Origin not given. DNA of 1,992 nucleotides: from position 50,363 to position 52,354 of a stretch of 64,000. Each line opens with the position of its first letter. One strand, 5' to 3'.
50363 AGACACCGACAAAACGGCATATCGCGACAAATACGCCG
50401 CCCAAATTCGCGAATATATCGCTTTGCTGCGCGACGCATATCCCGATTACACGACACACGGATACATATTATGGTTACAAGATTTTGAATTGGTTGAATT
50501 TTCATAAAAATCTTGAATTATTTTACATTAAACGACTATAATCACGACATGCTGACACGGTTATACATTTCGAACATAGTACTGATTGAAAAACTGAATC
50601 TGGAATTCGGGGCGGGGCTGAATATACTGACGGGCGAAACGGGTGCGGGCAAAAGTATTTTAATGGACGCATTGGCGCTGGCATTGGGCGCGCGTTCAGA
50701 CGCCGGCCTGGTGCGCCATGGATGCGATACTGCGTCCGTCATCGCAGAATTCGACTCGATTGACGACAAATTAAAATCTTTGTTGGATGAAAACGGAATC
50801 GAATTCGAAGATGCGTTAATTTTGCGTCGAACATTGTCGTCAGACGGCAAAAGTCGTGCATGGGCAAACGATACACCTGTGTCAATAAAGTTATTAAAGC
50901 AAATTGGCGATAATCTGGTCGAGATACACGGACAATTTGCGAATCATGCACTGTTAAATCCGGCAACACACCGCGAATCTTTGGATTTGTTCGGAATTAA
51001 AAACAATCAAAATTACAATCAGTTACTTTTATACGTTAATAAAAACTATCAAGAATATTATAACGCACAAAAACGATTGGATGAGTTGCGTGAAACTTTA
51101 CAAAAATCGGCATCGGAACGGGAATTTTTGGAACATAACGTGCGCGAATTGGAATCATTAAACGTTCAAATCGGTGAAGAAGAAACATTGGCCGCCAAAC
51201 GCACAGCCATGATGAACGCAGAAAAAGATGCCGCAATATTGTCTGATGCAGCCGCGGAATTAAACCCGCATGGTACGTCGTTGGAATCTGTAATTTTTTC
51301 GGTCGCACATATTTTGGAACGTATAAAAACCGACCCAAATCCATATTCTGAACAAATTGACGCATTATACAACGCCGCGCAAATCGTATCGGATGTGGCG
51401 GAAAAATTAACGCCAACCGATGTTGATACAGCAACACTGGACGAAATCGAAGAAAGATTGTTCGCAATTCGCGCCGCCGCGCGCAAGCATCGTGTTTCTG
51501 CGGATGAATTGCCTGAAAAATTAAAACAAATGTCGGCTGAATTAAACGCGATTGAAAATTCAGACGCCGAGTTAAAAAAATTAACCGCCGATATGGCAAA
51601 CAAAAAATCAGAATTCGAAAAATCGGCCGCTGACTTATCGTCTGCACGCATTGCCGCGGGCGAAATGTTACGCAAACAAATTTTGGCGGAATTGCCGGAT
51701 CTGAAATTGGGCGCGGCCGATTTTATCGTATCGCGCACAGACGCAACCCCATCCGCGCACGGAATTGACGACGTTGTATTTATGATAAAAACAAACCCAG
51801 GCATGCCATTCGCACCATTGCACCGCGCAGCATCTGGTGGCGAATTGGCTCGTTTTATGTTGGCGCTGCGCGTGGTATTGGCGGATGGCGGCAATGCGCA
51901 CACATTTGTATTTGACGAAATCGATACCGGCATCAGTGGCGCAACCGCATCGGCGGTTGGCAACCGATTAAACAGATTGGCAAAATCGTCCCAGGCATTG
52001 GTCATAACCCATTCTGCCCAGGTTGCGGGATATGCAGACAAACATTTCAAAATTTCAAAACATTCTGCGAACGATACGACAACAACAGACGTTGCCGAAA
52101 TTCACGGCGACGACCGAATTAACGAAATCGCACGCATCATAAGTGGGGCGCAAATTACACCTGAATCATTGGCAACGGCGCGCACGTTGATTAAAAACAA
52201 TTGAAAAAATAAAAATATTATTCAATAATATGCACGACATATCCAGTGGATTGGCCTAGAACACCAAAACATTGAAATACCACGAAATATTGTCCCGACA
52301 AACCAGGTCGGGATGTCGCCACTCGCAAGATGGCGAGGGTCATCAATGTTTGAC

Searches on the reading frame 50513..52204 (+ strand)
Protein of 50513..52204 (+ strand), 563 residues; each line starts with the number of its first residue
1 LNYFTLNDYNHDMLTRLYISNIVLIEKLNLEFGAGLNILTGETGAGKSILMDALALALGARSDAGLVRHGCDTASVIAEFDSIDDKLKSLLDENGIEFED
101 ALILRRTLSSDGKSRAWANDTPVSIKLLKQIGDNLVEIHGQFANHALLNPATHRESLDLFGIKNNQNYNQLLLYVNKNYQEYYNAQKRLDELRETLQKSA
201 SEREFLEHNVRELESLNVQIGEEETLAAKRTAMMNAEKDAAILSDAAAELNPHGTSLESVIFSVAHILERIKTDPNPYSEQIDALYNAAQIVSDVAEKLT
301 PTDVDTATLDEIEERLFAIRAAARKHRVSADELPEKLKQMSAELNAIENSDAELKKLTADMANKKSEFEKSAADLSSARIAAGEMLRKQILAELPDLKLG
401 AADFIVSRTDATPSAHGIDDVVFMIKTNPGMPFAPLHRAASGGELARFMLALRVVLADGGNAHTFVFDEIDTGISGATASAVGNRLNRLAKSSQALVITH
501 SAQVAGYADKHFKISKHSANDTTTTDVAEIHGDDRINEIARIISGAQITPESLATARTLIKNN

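Call 45: search_protein_families(library=pfam, proteins=[window:50513-52204:+], max_evalue=0.001)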
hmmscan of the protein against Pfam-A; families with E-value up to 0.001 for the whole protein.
window:50513-52204:+ (563 aa): 6 families
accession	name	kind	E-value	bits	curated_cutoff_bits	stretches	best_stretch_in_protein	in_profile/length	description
PF02463.25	SMC_N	-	1.2e-17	64.5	40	1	14-518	2-215/220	RecF/RecN/SMC N terminal domain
PF13476.12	AAA_23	-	1.8e-16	61.8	27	1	16-217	1-184/201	AAA domain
PF13304.12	AAA_21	-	2.5e-06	28.2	27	0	36-100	1-62/304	AAA domain, putative AbiEii toxin, Type IV TA system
PF13555.12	AAA_29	-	0.00013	22.1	27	1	23-60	10-48/61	P-loop containing region of AAA domain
PF13191.12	AAA_16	-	0.00032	21.7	32.6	0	37-106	27-101/167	AAA ATPase domain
PF13401.12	AAA_22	-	0.00096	19.9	27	0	32-71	3-41/130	AAA domain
